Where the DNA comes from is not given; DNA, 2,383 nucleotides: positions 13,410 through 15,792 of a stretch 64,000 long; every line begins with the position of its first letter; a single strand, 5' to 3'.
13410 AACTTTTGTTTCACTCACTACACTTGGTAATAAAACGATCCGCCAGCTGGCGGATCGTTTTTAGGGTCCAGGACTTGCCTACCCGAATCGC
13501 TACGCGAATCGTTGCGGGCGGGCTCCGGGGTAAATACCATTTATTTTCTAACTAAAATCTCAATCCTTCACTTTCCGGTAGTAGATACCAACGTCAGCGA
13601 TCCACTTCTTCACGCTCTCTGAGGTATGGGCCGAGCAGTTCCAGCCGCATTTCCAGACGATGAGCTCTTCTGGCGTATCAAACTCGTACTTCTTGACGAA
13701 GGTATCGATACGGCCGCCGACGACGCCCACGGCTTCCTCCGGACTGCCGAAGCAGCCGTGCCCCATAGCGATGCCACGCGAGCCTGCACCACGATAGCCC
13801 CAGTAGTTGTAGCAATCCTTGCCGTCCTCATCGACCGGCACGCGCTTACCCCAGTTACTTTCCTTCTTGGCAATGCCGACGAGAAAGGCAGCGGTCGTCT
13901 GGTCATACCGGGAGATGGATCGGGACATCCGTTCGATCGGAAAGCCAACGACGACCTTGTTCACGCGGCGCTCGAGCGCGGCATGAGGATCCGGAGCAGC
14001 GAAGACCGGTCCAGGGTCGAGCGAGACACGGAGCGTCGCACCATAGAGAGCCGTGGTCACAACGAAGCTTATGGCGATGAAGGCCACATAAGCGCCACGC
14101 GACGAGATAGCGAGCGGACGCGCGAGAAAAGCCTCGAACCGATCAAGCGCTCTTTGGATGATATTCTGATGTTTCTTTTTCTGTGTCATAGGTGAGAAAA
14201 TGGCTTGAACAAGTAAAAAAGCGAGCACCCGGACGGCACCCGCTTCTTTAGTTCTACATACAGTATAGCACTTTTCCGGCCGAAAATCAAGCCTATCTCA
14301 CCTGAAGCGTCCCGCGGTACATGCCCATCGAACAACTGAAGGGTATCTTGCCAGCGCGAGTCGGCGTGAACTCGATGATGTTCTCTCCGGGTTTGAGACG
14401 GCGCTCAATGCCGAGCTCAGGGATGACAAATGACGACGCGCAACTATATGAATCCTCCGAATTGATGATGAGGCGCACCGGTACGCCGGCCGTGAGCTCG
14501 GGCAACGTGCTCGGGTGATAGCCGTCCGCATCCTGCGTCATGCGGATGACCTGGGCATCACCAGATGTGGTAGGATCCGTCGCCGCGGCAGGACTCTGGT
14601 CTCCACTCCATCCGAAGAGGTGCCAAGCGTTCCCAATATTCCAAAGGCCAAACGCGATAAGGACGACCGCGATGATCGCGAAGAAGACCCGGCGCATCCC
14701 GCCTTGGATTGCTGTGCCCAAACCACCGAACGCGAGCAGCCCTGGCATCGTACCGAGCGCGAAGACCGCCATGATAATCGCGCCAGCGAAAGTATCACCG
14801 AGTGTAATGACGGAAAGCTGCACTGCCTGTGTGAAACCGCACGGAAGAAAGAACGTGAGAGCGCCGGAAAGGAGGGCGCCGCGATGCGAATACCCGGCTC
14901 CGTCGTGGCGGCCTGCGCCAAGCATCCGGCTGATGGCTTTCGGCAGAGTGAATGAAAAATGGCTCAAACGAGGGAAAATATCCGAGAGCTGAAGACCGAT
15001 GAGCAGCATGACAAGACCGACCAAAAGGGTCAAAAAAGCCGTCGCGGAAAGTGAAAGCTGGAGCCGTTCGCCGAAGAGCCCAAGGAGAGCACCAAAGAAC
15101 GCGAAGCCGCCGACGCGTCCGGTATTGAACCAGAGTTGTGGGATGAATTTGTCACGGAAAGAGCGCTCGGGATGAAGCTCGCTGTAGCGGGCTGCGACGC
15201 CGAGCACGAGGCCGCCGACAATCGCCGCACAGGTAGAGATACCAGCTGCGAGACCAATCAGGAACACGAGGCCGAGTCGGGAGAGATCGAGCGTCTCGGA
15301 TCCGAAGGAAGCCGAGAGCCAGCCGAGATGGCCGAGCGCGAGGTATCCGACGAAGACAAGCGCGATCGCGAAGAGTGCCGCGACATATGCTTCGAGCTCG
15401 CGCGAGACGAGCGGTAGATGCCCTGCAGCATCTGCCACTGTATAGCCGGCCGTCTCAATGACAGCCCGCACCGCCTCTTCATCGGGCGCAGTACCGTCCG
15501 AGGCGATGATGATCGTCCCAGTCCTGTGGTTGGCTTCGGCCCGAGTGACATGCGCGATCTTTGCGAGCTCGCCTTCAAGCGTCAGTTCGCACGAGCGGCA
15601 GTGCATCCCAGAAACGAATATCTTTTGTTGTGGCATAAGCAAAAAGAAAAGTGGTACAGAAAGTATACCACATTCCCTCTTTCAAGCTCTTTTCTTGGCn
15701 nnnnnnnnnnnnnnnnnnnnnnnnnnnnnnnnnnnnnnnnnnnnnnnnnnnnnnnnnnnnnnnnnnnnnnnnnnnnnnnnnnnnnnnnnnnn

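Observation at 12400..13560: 1.1-kb protein-poor region with two consensus promoters, an attenuator, a tiny ORF and terminator-bounded structured RNA candidates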

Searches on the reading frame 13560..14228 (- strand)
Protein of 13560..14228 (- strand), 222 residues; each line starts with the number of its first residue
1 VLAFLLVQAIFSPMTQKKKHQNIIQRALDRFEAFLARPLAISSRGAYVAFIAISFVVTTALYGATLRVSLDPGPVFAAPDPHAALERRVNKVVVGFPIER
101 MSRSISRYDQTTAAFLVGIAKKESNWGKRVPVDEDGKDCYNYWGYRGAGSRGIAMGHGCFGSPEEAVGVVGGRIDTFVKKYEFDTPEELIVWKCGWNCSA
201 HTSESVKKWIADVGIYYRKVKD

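Call 11: search_protein_families(library=pfam, proteins=[window:13560-14228:-], max_evalue=0.1)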
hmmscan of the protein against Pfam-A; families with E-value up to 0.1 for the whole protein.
window:13560-14228:- (222 aa): 0 families

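Call 14: find_encoding_contigs(protein=window:13560-14189:-, flank=10000, max_places=10)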
Protein window:13560-14189:- (209 aa): 1 contig read that carries it; 1 place shown.
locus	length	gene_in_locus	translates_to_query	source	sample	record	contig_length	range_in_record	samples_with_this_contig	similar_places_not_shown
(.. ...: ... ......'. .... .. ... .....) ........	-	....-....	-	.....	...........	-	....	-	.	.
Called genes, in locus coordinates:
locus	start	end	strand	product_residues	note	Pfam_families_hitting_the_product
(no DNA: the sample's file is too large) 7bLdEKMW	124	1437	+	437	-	PF13386:DsbD_2, PF13473:Cupredoxin_1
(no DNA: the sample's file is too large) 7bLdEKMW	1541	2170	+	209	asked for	-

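Call 15: find_homologous_proteins(query=window:13560-14189:-)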
Query window:13560-14189:- (209 aa): 1721 proteins with E <= 0.001 among 2395 candidates; the best 120 are listed.
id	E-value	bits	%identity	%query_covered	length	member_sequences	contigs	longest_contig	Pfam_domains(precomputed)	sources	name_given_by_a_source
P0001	1.2e-124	432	89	100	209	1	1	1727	-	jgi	jgi:hypothetical protein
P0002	2.8e-124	431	88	100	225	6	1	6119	-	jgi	jgi:hypothetical protein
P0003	7.4e-89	315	71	90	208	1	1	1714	-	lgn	-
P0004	3.0e-78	280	66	87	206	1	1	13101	-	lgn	-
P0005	6.4e-78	279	59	100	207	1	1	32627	-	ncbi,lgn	-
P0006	2.7e-77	277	64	88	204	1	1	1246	-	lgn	-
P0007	3.1e-76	274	58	100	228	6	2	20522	-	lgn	-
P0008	5.9e-76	273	61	94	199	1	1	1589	-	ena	-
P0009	9.2e-76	272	62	88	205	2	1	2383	-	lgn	-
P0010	1.7e-75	271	57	98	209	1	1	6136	-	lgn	-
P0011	3.3e-75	270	57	100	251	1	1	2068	-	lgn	-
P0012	4.7e-75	270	65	87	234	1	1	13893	-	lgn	-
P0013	6.1e-75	269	64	87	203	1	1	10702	-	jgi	jgi:hypothetical protein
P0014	9.1e-75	269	63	88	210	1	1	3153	-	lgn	-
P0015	9.9e-75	269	65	87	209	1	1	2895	-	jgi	-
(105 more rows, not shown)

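Call 18: find_encoding_contigs(protein=P0002, flank=10000, max_places=6)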
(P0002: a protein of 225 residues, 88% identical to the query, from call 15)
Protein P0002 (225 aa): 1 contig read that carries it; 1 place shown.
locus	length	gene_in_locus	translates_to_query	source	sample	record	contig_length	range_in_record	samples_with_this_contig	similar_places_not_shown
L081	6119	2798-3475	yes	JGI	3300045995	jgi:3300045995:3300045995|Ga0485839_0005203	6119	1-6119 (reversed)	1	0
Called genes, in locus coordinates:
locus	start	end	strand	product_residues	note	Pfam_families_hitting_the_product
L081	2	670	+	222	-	?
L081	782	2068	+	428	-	PF13386:DsbD_2, PF13473:Cupredoxin_1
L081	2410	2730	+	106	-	-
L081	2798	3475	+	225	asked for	-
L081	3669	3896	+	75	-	PF21956:DUF6922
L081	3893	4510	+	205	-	PF08843:AbiEii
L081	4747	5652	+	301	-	PF00188:CAP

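Call 19: find_encoding_contigs(protein=P0001, flank=10000, max_places=6)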
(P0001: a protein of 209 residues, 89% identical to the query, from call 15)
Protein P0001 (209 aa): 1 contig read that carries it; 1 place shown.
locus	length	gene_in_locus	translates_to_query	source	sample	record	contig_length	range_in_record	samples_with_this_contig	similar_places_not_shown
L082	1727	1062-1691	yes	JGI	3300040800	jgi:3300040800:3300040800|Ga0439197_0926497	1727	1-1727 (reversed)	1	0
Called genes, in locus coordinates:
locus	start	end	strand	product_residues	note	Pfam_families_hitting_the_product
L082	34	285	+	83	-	PF13473:Cupredoxin_1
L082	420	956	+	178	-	-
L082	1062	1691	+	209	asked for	-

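Call 58: find_encoding_contigs(protein=P0004, flank=4000, max_places=4)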
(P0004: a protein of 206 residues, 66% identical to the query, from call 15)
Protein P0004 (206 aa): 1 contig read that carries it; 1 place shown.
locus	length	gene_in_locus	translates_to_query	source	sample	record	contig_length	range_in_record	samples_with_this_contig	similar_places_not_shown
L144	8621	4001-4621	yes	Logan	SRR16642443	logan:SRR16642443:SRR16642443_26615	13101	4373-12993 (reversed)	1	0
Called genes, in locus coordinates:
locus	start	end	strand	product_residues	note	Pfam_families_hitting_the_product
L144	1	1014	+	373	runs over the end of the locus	?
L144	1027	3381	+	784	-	PF00403:HMA, PF00122:E1-E2_ATPase, PF00702:Hydrolase, PF08282:Hydrolase_3 (weak)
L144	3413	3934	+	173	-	-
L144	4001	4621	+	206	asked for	-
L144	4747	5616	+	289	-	PF00188:CAP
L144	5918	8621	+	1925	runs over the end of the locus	PF13620:CarboxypepD_reg (faint), PF19403:SpaA_2 (faint), PF22904:NOMO1-like_2nd (faint), PF24514:SpaA_4, PF17210:SdrD_B, PF17802:SpaA (weak)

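Call 59: find_encoding_contigs(protein=P0003, flank=4000, max_places=4)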
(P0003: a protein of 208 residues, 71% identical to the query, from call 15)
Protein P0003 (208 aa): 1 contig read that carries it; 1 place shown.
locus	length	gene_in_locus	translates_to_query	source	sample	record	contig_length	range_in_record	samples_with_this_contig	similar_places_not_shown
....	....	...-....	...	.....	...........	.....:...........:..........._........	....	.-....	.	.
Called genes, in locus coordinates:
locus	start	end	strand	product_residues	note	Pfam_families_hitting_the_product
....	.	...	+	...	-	?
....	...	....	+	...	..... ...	-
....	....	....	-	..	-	-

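Call 93: search_protein_families(library=ncbifam, proteins=[window:13560-14189:-], max_evalue=1)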
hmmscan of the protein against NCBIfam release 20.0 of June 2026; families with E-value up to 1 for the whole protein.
window:13560-14189:- (209 aa): 4 families
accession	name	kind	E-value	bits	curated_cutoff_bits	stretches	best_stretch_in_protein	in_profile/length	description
NF009358.0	PRK12713.1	equivalog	0.00056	19.4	595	1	79-137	180-241/339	flagellar rod assembly protein/muramidase FlgJ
NF009354.0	PRK12709.1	equivalog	0.0058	16.1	456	1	99-133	197-231/323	flagellar rod assembly protein/muramidase FlgJ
NF009357.0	PRK12712.1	equivalog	0.007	15.8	606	1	90-134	209-253/344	flagellar rod assembly protein/muramidase FlgJ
TIGR02541.1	flagell_FlgJ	equivalog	0.041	13.7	193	1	88-136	158-206/294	flagellar assembly peptidoglycan hydrolase FlgJ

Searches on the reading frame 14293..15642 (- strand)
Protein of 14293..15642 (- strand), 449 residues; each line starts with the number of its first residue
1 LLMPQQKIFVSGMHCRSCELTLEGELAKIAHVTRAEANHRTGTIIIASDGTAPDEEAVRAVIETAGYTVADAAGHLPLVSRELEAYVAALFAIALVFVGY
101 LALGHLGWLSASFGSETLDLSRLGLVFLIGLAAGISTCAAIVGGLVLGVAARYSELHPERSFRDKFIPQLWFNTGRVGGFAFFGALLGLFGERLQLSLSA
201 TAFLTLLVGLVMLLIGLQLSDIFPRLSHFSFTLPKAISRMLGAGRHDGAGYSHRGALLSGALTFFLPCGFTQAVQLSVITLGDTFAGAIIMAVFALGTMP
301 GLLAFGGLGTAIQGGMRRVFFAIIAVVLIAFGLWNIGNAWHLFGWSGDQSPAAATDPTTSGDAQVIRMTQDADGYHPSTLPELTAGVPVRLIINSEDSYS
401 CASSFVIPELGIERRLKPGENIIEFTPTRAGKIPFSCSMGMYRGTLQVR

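Call 11: search_protein_families(library=pfam, proteins=[window:14293-15642:-], max_evalue=0.1)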
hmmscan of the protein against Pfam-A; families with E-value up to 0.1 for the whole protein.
window:14293-15642:- (449 aa): 4 families
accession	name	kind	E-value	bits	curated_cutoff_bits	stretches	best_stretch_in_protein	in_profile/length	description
PF13386.12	DsbD_2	-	6.8e-30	104.9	24.9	1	126-334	2-199/199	Cytochrome C biogenesis protein transmembrane region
PF13473.12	Cupredoxin_1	-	2.7e-11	43.8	27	1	357-446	14-102/104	Cupredoxin-like domain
PF00403.32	HMA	-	3.9e-08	34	24.8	1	8-68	2-62/62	Heavy-metal-associated domain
PF19991.5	HMA_2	-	0.056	13.8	30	1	21-83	34-97/154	Heavy metal associated domain 2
